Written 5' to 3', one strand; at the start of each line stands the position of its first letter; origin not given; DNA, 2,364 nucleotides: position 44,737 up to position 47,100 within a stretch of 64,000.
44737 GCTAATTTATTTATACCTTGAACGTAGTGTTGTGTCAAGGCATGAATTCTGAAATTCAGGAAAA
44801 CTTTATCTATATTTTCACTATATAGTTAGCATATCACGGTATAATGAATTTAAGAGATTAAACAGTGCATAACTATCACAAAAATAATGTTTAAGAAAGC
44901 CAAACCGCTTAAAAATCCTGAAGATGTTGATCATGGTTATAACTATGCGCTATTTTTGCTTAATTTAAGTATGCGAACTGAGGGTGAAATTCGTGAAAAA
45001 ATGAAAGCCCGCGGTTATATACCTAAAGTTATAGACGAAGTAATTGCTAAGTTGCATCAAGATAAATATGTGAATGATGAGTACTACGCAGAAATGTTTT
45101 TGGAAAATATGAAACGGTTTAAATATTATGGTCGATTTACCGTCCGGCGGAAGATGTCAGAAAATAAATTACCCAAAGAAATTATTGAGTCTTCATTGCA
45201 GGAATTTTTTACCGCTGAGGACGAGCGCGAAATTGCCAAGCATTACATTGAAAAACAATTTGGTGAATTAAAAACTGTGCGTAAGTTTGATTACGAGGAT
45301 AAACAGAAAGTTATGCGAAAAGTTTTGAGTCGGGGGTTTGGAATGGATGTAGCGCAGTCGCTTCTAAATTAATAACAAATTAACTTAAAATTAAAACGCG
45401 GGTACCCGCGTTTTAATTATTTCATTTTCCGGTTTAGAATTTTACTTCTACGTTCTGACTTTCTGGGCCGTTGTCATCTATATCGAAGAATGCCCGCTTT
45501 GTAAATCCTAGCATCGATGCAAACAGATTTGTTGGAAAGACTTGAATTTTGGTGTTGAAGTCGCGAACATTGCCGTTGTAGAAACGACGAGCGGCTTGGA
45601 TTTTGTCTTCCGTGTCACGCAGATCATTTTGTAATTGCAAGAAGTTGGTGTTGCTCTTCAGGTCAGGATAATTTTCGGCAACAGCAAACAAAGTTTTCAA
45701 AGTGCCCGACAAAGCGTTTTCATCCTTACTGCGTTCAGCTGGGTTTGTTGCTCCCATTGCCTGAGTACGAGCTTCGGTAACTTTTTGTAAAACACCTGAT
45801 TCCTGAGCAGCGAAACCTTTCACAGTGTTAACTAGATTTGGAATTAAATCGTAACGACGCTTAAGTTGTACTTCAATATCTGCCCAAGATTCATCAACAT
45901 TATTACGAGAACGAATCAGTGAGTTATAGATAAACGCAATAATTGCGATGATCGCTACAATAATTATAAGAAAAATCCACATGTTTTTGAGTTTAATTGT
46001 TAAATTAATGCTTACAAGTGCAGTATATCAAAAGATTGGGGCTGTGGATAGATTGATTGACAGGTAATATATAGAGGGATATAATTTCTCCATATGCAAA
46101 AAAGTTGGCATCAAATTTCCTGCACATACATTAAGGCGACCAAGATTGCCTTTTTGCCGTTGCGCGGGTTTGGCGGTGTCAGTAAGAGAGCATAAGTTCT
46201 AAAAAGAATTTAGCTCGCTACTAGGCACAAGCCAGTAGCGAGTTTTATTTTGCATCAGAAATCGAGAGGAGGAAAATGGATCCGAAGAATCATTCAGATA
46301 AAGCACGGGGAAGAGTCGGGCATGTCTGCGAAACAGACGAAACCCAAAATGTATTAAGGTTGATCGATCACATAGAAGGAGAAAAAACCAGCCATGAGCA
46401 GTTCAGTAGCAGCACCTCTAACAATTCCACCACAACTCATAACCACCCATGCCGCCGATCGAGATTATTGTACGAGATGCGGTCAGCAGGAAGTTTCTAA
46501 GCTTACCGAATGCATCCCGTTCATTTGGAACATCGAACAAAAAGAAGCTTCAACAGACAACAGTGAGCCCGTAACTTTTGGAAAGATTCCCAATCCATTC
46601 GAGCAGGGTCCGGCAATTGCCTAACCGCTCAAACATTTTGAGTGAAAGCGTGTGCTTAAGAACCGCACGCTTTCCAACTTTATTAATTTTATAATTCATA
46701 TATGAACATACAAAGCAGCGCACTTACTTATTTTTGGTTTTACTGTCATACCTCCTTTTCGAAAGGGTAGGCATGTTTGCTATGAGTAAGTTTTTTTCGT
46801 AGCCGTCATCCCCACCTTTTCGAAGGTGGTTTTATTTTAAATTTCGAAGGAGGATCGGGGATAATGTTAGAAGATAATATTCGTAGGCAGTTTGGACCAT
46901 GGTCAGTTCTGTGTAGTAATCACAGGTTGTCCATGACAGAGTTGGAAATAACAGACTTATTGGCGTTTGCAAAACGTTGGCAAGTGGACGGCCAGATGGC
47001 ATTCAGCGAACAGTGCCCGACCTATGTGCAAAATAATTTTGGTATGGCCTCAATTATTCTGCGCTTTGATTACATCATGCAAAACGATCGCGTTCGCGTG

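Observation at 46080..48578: Candidate peptide-modification operon: sRNA/leader, two overlapping RBS-bearing small ORFs, twin hairpins, ATP-grasp-like protein and Ntn/GATase-II hydrolase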

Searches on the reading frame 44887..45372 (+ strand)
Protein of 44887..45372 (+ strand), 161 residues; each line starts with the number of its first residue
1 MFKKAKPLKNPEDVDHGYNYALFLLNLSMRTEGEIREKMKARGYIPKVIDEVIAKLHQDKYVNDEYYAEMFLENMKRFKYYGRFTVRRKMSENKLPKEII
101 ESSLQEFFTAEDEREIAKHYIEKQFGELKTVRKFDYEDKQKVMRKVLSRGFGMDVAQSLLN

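Call 5: search_protein_families(library=pfam, proteins=[window:44887-45372:+], max_evalue=1)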
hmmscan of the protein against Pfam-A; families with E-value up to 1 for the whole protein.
window:44887-45372:+ (161 aa): 3 families
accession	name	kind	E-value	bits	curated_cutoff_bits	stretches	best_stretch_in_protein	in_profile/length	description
PF21982.2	RecX_HTH1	-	7.4e-14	51.9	26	1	18-56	2-40/40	RecX, first three-helix domain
PF21981.2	RecX_HTH3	-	2.1e-07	31.4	26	1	112-159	2-47/48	RecX, third three-helix domain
PF02631.22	RecX_HTH2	-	7.9e-07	29.7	26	1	63-104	1-42/42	RecX, second three-helix domain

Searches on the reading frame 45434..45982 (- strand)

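Call 5: search_protein_families(library=pfam, proteins=[window:45434-45982:-], max_evalue=1)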
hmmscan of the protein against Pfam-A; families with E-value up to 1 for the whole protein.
window:45434-45982:- (182 aa): 1 family
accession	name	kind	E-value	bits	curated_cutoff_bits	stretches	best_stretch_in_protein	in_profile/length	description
PF04011.17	LemA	-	5.6e-60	201.9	26.2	1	32-182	1-149/149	LemA family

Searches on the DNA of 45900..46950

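Call 6: search_rna_families(source=window, start=45900, end=46950, threshold=evalue, max_evalue=10, show_alignments=3)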
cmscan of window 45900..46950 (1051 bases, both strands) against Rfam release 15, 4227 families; matches with E-value up to 10: 2.
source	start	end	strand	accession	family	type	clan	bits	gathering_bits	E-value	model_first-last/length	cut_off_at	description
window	45910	45984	-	RF00137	SNORD83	Gene; snRNA; snoRNA; CD-box;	-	17.7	35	3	1-78/78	no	Small nucleolar RNA SNORD83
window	46044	46095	+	RF03171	mir-1012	Gene; miRNA;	-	16.4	70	6.5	1-59/59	no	mir-1012 microRNA precursor family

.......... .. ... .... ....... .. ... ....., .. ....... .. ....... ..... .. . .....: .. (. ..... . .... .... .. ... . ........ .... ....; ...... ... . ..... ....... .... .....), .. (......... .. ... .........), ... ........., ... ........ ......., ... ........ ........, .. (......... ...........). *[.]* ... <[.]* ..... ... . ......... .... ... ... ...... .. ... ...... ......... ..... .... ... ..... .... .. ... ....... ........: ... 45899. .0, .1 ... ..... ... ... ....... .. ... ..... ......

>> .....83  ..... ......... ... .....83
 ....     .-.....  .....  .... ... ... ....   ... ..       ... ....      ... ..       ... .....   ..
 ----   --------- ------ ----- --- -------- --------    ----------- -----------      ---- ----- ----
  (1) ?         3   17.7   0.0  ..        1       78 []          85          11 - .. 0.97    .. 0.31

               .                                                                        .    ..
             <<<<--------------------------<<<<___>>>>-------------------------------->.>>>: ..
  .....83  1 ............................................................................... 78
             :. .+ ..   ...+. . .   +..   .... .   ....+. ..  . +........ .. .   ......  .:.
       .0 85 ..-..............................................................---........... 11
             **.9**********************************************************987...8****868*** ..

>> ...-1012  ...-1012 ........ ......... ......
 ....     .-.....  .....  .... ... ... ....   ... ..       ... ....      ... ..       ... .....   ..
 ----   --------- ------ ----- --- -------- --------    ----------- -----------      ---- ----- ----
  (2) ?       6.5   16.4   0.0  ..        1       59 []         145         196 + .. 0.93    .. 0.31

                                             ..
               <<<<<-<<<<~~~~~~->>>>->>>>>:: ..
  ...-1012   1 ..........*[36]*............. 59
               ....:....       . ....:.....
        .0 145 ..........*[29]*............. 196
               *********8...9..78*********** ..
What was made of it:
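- Tried and rejected: There is no Rfam T-box match (call 6).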

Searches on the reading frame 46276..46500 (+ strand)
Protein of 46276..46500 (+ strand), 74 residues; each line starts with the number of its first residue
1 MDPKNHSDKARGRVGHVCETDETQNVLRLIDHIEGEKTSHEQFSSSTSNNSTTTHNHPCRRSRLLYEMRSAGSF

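Call 5: search_protein_families(library=pfam, proteins=[window:46276-46500:+], max_evalue=1)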
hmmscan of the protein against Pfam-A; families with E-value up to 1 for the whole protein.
window:46276-46500:+ (74 aa): 0 families

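Call 9: search_protein_families(library=ncbifam, proteins=[window:46276-46500:+], max_evalue=1)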
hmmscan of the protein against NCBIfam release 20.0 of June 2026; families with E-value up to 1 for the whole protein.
window:46276-46500:+ (74 aa): 0 families

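Call 72: search_protein_families(library=pfam, proteins=[window:46276-46497:+], max_evalue=10)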
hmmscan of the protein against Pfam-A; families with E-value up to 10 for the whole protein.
seq(74 aa): 0 families

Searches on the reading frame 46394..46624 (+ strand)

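Call 5: search_protein_families(library=pfam, proteins=[window:46394-46624:+], max_evalue=1)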
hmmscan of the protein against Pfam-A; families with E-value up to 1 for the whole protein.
window:46394-46624:+ (76 aa): 3 families
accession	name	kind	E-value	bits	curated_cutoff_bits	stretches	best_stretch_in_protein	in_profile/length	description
PF08772.16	Zn_ribbon_NOB1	-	0.096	13.2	24.9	1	17-38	17-38/72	Nin one binding (NOB1) Zn-ribbon like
PF12921.12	ATP13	-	0.21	11.9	26.7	1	31-61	14-44/114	Mitochondrial ATPase expression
PF11781.13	Zn_ribbon_RRN7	-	0.34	11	27.1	1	25-33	23-31/32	Zinc-finger of RNA-polymerase I-specific TFIIB, Rrn7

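Call 9: search_protein_families(library=ncbifam, proteins=[window:46394-46624:+], max_evalue=1)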
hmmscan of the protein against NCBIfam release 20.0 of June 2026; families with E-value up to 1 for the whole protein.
window:46394-46624:+ (76 aa): 0 families
